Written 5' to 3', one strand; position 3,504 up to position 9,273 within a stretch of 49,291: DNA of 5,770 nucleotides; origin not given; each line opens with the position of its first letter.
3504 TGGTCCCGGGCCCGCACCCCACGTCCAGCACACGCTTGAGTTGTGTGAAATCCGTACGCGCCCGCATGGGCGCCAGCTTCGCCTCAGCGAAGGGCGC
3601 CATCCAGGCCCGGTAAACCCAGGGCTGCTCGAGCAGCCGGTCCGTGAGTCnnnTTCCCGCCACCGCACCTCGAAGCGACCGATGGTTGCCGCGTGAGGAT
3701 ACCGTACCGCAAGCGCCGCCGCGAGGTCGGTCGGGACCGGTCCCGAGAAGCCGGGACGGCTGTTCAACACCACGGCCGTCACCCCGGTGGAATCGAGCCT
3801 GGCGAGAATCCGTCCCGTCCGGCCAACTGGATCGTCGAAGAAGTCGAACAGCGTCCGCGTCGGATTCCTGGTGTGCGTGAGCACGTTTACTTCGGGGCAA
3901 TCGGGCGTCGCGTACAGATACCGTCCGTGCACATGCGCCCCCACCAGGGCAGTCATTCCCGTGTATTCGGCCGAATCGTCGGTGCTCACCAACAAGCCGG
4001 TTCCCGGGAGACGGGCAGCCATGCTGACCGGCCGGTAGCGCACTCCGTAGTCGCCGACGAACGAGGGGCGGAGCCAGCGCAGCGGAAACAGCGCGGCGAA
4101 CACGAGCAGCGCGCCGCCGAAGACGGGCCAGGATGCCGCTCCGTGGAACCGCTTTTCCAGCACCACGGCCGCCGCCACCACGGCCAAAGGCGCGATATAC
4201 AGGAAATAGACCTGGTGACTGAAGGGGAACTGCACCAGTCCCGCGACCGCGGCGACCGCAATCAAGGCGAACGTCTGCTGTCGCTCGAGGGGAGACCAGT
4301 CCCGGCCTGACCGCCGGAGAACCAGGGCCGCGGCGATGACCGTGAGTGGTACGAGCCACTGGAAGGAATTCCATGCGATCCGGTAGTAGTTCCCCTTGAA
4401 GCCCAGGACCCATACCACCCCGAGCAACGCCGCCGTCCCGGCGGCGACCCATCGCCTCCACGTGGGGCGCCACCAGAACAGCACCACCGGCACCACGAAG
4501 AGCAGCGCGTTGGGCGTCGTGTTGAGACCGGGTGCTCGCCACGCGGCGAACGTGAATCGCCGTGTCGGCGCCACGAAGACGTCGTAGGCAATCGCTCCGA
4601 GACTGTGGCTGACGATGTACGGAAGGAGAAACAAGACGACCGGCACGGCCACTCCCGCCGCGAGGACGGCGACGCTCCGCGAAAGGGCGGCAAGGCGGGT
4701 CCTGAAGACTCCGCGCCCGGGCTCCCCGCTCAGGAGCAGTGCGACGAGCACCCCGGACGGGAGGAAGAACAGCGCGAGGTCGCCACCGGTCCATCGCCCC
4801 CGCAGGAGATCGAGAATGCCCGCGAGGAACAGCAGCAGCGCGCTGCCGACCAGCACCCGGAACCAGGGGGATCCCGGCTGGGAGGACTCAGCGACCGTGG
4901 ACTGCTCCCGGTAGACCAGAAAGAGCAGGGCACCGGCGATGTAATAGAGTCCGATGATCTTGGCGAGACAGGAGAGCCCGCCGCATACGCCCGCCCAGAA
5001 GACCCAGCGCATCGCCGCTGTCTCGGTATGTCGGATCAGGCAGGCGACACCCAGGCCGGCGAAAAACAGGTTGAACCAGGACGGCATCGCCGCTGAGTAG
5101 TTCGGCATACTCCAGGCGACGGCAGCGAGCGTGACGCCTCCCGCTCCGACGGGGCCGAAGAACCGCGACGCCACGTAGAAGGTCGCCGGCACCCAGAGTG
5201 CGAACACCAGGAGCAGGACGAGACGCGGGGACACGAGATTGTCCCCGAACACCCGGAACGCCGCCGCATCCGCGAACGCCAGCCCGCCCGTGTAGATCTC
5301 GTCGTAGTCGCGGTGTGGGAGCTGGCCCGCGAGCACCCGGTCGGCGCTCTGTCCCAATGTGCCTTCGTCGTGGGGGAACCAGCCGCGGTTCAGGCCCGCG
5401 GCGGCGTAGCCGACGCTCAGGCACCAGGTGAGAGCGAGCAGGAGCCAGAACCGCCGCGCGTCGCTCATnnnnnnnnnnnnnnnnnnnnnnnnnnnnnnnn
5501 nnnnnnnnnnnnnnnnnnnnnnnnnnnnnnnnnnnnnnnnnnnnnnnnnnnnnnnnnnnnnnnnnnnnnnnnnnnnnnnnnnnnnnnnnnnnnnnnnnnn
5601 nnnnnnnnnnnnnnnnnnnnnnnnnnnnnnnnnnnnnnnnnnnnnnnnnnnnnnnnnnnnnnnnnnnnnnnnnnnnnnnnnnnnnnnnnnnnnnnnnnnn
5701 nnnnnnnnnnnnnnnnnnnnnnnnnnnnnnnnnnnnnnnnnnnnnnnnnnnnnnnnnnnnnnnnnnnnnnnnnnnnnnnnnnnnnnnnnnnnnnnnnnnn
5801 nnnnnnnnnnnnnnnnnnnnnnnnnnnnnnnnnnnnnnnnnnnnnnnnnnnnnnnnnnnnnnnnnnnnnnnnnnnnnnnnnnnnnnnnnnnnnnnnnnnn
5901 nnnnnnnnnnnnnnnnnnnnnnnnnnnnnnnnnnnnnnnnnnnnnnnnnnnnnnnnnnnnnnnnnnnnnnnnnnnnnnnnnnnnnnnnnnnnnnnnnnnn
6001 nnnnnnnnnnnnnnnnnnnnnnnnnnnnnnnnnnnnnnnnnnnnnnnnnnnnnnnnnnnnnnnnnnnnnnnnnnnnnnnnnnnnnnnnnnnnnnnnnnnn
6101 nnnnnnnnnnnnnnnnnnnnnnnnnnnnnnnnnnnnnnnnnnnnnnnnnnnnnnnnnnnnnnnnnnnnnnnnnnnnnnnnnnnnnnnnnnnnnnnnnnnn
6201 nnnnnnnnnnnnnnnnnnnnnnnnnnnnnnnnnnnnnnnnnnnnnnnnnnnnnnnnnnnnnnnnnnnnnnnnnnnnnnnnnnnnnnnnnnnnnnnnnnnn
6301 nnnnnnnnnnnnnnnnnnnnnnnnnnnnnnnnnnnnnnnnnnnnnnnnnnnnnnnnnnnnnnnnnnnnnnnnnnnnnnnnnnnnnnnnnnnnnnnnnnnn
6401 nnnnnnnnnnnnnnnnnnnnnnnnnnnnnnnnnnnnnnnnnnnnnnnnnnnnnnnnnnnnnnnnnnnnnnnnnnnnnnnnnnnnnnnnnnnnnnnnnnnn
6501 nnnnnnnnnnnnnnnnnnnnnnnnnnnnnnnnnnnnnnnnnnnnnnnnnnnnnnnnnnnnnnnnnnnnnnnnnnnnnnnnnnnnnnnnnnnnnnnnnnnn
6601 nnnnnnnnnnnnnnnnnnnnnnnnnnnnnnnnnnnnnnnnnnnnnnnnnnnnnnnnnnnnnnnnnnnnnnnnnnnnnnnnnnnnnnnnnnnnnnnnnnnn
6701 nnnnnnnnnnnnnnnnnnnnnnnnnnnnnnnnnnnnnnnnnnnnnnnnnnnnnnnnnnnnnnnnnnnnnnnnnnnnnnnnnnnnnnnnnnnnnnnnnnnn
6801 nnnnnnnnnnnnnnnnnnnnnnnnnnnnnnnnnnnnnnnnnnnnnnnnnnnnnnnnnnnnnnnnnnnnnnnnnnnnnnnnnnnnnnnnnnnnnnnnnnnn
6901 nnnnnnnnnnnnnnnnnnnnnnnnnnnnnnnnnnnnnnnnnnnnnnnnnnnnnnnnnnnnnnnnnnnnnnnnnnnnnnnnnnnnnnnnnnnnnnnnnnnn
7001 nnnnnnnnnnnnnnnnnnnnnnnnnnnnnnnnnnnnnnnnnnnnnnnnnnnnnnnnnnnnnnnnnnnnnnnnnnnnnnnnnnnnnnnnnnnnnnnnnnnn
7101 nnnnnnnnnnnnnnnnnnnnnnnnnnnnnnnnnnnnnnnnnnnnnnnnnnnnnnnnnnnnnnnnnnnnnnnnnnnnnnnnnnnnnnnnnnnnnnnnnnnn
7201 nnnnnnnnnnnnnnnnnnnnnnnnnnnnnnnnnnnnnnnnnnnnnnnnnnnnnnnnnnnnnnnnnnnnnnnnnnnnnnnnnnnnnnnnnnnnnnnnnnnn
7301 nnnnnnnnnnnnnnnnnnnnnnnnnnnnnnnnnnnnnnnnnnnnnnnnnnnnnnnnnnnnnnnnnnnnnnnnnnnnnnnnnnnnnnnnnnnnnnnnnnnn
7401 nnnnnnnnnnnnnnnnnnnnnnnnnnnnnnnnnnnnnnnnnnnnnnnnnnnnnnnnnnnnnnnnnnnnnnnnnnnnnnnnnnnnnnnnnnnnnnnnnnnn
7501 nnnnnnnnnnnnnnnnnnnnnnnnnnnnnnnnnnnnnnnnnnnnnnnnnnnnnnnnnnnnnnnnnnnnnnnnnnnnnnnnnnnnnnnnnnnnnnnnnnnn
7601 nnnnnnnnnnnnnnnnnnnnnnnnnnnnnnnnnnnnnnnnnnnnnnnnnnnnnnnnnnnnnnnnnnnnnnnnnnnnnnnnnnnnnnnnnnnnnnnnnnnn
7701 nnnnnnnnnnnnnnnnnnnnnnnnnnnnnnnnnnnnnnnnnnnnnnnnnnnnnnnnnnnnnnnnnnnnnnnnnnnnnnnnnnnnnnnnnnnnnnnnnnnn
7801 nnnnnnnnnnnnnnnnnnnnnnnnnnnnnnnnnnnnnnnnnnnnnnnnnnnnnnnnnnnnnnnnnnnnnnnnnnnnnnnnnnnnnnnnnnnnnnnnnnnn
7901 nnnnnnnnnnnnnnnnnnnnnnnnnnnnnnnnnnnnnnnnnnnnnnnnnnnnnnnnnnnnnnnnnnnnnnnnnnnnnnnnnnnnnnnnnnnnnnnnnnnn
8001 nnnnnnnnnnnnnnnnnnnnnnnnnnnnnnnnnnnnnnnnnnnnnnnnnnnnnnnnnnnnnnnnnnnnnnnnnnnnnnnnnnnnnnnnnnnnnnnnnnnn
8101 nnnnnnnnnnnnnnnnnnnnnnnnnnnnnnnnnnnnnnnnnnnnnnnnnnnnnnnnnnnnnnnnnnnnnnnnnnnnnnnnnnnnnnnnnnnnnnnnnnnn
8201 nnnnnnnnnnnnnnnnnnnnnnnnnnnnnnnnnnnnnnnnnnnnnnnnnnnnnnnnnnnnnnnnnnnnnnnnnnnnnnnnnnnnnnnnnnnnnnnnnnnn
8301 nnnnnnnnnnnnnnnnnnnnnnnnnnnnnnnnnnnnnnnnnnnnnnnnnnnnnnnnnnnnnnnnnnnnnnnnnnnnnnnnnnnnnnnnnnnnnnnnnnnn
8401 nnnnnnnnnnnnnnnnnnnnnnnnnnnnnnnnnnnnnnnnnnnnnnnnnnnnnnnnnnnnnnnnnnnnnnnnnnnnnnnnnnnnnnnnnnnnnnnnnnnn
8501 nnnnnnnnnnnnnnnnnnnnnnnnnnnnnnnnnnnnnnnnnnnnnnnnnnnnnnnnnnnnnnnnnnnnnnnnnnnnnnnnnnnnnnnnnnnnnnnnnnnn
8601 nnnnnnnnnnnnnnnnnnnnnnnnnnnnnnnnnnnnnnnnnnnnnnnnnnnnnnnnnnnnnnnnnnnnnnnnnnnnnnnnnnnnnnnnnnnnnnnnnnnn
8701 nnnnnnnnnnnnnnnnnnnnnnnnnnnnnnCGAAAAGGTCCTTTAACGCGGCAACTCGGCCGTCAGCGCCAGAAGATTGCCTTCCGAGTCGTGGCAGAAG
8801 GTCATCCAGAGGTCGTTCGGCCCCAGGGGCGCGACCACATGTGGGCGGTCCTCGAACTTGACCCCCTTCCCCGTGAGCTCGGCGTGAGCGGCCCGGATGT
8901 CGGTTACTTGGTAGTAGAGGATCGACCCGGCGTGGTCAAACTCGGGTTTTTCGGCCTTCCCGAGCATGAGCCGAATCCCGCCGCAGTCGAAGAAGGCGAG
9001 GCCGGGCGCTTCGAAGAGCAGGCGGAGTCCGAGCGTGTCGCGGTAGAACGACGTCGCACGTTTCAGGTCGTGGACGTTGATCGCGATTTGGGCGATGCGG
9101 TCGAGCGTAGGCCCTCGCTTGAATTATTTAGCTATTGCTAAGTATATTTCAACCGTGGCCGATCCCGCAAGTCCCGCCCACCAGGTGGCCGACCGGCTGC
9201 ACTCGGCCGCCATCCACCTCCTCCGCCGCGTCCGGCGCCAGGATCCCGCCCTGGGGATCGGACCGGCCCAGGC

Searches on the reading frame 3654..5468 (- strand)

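Call 27: search_protein_families(library=pfam, proteins=[window:3654-5468:-], max_evalue=0.001)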
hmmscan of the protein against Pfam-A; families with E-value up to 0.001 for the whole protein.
window:3654-5468:- (605 aa): 1 family
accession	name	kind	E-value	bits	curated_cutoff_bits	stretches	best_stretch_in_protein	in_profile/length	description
PF13231.12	PMT_2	-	0.00075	20.2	26.1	1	68-193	11-139/160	Dolichyl-phosphate-mannose-protein mannosyltransferase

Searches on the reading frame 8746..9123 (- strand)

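Call 27: search_protein_families(library=pfam, proteins=[window:8746-9123:-], max_evalue=0.001)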
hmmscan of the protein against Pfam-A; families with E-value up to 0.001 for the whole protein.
window:8746-9123:- (126 aa): 3 families
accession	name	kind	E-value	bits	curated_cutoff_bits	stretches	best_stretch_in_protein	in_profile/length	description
PF00903.31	Glyoxalase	-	1.7e-15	57.9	20.6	1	9-97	1-102/121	Glyoxalase/Bleomycin resistance protein/Dioxygenase superfamily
PF22677.2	Ble-like_N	-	6.6e-05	23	24.5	1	13-35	5-27/41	Bleomycin resistance protein-like N-terminal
PF13669.12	Glyoxalase_4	-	0.00016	22.4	27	0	12-93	2-96/109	Glyoxalase/Bleomycin resistance protein/Dioxygenase superfamily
